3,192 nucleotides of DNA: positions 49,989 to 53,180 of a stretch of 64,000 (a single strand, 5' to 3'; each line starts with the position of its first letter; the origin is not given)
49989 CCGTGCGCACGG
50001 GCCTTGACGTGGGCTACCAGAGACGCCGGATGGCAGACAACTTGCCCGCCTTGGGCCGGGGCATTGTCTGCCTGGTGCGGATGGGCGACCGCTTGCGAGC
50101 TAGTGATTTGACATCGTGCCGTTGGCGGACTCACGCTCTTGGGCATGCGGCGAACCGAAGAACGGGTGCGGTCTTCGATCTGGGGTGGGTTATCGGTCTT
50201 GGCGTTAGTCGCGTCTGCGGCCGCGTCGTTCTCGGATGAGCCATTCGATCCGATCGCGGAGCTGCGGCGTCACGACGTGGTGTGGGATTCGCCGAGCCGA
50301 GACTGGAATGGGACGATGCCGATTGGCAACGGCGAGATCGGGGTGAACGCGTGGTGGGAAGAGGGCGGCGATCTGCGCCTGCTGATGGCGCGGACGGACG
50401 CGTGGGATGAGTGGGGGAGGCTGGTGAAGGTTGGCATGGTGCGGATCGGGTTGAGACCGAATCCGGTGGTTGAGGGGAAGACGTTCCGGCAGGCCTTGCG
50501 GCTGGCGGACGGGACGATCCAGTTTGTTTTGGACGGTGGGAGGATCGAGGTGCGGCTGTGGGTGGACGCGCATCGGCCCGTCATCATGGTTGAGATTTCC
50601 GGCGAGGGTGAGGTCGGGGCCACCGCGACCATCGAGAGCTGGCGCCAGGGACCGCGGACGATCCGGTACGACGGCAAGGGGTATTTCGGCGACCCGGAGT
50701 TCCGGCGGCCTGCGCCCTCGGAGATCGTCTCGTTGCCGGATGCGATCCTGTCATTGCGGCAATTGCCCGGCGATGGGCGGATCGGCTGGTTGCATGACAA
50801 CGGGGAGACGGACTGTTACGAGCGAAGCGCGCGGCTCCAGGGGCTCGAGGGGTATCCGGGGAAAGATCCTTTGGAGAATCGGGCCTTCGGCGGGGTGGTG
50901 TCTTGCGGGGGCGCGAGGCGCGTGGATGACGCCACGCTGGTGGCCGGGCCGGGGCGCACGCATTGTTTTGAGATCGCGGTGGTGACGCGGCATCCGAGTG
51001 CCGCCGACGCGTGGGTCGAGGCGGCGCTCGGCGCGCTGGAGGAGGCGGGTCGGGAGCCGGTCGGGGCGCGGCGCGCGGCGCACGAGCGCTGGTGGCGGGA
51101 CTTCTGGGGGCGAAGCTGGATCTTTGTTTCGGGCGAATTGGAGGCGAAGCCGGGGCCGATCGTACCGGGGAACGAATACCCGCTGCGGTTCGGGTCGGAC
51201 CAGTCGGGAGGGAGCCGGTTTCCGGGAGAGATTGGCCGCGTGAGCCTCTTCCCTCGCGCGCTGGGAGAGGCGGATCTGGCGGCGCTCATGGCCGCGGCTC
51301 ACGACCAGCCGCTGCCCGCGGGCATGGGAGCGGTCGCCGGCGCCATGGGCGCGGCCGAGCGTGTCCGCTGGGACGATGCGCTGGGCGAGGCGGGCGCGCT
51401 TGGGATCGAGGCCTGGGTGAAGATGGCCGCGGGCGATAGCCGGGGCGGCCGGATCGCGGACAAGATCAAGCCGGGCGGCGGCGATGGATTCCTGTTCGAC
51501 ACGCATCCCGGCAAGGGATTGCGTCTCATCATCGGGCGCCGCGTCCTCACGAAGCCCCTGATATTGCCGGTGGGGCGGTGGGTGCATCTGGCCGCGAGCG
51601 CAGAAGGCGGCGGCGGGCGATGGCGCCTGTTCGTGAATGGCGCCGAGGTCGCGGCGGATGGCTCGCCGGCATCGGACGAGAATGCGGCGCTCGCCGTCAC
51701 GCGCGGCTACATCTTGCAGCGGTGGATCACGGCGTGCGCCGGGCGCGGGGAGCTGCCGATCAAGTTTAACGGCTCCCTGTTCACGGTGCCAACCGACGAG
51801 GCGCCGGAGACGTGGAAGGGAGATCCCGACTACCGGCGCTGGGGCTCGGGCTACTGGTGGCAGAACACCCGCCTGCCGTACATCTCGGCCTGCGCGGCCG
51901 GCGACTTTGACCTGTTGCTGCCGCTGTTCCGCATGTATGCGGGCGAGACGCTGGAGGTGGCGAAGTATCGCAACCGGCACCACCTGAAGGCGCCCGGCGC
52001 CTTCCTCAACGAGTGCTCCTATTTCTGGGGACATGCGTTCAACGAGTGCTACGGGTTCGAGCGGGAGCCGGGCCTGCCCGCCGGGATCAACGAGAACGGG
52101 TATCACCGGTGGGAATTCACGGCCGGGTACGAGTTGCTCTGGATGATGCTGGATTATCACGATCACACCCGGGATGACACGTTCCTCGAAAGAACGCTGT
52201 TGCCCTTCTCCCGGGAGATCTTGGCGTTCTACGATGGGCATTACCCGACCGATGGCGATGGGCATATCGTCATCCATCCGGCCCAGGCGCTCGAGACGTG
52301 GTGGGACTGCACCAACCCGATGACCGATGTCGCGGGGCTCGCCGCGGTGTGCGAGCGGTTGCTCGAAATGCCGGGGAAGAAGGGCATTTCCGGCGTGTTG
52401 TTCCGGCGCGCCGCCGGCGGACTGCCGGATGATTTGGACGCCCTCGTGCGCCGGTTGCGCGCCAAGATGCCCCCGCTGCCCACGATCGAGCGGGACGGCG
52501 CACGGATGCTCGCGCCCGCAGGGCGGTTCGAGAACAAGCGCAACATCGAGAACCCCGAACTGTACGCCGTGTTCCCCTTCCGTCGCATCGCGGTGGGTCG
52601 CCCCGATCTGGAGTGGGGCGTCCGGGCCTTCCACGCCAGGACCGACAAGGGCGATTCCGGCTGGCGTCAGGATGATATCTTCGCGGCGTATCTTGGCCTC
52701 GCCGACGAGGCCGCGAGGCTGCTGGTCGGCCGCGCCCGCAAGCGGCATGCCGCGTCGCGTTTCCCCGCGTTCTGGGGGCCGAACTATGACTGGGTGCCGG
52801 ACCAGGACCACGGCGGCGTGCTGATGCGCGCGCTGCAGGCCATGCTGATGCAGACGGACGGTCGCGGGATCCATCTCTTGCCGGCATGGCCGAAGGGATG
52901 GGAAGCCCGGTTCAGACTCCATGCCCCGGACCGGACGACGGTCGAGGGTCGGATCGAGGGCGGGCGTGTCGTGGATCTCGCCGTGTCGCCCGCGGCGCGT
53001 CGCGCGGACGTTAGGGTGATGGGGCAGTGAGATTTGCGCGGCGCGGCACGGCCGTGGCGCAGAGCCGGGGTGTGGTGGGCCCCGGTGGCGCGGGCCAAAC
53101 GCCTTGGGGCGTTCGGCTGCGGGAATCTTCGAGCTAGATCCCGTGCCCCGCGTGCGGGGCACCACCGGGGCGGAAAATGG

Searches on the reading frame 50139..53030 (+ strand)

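Call 8: search_protein_families(library=pfam, proteins=[window:50139-53030:+], max_evalue=0.001)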
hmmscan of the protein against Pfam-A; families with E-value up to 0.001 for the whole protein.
window:50139-53030:+ (963 aa): 2 families
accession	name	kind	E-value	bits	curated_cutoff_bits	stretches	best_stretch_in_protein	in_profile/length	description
PF18961.6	DUF5703_N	-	4.9e-58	197.5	26.7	1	48-328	1-287/287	Domain of unknown function (DUF5703)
PF13385.13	Laminin_G_3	-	3.2e-15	57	27.6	1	410-510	8-108/151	Concanavalin A-like lectin/glucanases superfamily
